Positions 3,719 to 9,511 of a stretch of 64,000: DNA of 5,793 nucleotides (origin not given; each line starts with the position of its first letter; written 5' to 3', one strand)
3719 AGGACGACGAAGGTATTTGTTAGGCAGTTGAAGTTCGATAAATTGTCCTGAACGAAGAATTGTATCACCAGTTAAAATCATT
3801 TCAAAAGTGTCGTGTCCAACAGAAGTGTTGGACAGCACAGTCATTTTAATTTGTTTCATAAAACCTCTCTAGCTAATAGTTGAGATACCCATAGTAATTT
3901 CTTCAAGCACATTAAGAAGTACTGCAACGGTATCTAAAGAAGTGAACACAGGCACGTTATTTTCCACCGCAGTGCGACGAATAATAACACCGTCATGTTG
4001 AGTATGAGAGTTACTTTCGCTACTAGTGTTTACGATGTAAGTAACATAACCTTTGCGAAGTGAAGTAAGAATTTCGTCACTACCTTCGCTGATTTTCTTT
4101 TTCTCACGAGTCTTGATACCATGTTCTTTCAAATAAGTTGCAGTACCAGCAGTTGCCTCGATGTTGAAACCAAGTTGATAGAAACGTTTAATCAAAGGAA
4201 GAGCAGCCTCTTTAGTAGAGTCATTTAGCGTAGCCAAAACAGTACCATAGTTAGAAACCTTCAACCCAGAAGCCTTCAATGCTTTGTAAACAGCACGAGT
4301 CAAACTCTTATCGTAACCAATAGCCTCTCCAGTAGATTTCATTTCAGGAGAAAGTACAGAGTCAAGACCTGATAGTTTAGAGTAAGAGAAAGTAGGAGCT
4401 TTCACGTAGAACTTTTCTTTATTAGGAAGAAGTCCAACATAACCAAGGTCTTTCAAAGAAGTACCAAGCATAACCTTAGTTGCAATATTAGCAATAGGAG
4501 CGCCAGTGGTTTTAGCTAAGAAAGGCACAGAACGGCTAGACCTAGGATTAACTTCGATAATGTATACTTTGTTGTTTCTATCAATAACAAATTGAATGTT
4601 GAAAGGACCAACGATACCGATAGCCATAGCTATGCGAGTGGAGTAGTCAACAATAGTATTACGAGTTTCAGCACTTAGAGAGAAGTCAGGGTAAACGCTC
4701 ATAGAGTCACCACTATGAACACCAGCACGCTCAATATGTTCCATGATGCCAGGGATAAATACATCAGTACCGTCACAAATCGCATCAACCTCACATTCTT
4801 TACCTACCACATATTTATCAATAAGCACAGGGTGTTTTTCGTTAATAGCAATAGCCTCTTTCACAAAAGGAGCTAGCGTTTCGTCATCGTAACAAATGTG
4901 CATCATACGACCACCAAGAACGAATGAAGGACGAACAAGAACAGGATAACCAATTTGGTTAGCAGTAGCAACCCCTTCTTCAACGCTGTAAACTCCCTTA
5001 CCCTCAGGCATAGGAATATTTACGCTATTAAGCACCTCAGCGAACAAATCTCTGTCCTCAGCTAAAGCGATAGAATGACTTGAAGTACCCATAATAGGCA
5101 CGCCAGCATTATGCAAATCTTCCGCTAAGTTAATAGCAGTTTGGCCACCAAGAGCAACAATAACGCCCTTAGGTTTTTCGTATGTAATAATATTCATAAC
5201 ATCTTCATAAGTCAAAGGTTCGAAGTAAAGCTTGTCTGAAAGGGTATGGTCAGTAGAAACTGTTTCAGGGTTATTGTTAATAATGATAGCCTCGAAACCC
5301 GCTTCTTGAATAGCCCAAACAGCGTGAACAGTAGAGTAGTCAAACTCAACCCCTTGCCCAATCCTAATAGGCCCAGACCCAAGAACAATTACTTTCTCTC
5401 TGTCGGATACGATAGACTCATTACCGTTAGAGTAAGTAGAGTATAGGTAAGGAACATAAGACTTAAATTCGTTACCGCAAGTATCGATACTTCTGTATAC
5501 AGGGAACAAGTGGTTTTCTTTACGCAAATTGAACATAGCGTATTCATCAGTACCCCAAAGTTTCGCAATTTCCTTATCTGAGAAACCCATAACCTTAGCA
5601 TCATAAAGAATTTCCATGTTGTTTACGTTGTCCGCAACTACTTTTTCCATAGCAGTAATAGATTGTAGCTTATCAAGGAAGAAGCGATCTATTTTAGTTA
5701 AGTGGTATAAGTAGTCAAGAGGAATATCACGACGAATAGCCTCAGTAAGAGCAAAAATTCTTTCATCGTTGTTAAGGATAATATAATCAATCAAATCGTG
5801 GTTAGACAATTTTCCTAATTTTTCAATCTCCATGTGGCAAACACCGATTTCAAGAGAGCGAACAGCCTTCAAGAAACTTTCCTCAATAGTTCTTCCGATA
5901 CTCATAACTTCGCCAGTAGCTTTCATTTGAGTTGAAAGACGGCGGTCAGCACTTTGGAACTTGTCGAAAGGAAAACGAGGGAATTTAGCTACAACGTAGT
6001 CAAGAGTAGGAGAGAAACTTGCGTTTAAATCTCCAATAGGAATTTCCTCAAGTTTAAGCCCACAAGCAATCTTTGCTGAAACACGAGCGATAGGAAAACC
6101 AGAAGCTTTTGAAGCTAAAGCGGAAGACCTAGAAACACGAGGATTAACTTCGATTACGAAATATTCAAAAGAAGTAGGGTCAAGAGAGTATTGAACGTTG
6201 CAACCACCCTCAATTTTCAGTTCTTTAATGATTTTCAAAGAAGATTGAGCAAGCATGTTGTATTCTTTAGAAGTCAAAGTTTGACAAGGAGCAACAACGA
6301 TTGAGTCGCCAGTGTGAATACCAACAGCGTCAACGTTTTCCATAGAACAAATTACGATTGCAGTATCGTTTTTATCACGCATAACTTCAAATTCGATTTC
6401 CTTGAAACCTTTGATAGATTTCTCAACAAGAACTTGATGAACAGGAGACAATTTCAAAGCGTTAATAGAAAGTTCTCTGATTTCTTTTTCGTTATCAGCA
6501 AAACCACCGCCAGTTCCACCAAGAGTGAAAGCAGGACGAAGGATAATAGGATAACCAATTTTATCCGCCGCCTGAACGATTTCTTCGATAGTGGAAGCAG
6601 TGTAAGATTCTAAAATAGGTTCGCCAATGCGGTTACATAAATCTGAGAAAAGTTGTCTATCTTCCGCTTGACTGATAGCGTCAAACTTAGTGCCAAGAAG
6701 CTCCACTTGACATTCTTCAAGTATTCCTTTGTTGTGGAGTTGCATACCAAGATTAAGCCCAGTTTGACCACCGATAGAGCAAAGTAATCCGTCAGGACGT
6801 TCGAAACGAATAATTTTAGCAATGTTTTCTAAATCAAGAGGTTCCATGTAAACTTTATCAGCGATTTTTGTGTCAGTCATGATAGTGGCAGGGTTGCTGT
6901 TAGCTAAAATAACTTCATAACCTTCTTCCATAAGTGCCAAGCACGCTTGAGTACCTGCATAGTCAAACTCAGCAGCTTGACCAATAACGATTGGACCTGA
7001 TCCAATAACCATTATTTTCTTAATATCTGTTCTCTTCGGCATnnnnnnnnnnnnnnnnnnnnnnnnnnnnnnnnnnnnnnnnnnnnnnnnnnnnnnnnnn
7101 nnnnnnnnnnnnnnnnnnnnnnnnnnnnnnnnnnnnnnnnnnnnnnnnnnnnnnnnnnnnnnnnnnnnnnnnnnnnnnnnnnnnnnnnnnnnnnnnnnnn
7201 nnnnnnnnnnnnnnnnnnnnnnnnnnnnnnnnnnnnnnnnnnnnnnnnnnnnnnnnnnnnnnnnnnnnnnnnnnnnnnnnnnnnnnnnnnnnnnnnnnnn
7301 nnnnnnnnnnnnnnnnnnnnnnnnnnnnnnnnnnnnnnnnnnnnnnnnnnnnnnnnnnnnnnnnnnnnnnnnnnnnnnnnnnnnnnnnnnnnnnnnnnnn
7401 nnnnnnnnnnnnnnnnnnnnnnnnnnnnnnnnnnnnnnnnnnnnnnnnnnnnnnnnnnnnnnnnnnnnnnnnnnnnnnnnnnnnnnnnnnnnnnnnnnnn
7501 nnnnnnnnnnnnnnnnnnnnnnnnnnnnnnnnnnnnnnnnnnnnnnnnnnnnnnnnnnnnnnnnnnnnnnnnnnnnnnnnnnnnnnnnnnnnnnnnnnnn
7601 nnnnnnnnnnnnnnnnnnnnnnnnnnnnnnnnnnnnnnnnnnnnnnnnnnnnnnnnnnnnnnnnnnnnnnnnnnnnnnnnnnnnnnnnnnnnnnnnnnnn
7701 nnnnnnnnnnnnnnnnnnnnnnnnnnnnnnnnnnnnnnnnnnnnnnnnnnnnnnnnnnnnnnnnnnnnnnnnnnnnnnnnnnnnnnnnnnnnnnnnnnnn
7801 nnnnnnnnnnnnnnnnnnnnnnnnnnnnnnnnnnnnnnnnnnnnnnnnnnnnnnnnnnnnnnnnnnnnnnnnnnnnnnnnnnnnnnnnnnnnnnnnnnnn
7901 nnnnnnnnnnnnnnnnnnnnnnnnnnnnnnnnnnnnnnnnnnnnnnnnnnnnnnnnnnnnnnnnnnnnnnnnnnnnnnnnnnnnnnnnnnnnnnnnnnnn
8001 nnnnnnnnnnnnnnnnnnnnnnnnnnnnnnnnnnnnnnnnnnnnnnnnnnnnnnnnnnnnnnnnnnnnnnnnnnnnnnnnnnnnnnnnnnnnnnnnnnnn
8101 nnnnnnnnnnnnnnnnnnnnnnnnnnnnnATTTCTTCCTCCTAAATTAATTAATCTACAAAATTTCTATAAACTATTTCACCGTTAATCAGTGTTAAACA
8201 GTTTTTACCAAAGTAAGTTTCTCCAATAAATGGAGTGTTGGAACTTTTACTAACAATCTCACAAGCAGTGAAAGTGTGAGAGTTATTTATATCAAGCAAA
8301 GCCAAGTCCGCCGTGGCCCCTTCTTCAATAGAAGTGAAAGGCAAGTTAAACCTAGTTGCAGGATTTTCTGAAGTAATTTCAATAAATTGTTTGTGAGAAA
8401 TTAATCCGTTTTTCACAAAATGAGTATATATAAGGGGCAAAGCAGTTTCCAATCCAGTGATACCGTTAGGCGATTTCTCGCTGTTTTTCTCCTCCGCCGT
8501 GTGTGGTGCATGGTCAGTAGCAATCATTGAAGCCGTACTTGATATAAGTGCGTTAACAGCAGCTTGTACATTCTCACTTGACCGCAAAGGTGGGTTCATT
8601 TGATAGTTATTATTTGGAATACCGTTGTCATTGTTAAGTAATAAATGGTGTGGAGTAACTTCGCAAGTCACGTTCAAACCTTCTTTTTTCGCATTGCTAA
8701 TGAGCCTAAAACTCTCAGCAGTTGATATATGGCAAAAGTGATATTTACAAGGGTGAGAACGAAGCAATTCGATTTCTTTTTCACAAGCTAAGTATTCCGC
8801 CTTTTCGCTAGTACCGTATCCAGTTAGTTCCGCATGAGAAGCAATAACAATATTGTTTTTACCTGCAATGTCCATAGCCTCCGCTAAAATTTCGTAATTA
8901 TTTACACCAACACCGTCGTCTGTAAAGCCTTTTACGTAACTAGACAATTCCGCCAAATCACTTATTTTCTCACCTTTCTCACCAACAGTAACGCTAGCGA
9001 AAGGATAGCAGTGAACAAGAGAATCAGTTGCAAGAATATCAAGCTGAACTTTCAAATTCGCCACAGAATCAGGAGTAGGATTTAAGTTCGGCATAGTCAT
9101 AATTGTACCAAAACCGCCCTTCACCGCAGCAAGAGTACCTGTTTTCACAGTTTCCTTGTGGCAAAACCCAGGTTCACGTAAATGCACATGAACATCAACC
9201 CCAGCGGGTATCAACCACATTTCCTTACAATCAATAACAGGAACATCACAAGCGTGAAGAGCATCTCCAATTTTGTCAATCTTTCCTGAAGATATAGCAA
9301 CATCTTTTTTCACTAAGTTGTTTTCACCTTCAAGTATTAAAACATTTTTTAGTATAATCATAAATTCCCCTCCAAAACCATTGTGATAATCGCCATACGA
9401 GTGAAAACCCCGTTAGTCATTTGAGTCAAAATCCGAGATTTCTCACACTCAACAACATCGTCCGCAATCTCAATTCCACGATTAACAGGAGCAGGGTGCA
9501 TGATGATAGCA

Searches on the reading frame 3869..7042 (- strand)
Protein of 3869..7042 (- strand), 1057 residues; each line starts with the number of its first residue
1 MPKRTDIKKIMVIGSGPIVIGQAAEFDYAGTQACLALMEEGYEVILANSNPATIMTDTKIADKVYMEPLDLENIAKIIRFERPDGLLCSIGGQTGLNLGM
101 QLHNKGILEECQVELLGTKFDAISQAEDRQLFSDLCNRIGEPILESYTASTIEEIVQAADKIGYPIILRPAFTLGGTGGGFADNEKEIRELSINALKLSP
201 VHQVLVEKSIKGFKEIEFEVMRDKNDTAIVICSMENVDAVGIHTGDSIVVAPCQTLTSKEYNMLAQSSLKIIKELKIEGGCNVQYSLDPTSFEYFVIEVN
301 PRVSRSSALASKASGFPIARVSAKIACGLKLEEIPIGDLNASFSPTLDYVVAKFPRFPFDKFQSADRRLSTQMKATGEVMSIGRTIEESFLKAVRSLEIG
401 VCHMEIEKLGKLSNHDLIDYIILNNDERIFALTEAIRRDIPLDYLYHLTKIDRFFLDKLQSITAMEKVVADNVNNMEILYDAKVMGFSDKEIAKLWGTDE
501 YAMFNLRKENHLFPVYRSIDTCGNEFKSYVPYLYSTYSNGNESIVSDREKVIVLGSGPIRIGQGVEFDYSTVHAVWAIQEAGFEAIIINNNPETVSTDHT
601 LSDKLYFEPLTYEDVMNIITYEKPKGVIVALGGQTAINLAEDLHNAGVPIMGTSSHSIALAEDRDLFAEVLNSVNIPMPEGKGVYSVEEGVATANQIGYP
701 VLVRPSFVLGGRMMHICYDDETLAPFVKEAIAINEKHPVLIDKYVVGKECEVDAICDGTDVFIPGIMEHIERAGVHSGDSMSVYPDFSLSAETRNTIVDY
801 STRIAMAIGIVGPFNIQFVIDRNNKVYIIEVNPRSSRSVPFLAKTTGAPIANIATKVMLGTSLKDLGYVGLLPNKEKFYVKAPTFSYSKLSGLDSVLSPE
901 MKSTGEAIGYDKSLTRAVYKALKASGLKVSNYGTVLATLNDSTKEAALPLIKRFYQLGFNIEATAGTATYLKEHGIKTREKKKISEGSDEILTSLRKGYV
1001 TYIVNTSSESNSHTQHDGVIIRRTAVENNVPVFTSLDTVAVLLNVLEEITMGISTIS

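Call 43: search_protein_families(library=pfam, proteins=[window:3869-7042:-], max_evalue=0.00001)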
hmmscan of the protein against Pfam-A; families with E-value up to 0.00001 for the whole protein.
window:3869-7042:- (1057 aa): 10 families
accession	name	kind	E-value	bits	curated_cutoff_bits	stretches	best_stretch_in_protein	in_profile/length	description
PF02786.22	CPSase_L_D2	-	3.6e-115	383.2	19.8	2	128-333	1-210/211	Carbamoyl-phosphate synthase L chain, ATP binding domain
PF25596.1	CPSase_L_D1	-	1.3e-97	322.2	27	2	548-659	2-117/118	Carbamoyl phosphate synthase preATP-grasp domain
PF02787.25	CPSase_L_D3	-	7.6e-22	77.5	26.6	1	424-496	6-80/80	Carbamoyl-phosphate synthetase large chain, oligomerisation domain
PF02142.27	MGS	-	2.1e-20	73.1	24.1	1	947-1034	2-94/94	MGS-like domain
PF07478.18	Dala_Dala_lig_C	-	3e-15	56.7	24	1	693-833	31-174/204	D-ala D-ala ligase C-terminus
PF15632.11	ATPgrasp_Ter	-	2.9e-12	46.9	29.1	1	737-861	3-111/131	ATP-grasp in the biosynthetic pathway with Ter operon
PF02222.28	ATP-grasp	-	6.6e-12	45.9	27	0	140-303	7-163/179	ATP-grasp domain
PF02655.19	ATP-grasp_3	-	2.8e-11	44.2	23.2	1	663-835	3-157/160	ATP-grasp domain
PF13535.11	ATP-grasp_4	-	4.5e-08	33.3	27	0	735-835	51-152/160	ATP-grasp domain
PF13549.11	ATP-grasp_5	-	3.8e-06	26.9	27.6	0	668-703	16-51/221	ATP-grasp domain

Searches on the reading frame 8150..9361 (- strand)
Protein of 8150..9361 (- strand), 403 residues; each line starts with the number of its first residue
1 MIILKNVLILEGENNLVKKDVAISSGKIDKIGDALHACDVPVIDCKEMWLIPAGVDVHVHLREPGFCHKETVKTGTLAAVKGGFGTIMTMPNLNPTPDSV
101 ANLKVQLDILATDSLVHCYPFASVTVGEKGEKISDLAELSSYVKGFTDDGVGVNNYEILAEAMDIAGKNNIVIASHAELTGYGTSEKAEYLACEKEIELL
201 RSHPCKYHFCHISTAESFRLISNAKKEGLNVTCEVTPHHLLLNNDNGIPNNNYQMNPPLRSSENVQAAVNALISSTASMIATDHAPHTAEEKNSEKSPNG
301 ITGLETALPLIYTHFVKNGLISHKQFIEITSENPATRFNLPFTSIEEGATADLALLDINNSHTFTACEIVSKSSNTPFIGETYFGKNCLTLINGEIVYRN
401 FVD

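Call 43: search_protein_families(library=pfam, proteins=[window:8150-9361:-], max_evalue=0.00001)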
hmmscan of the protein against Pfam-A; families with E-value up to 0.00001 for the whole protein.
window:8150-9361:- (403 aa): 2 families
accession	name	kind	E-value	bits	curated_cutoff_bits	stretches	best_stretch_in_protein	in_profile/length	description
PF01979.26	Amidohydro_1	-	2.1e-23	83.6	25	1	50-396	2-344/345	Amidohydrolase family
PF07969.17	Amidohydro_3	-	1.6e-07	31.6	29.7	0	317-398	403-472/472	Amidohydrolase family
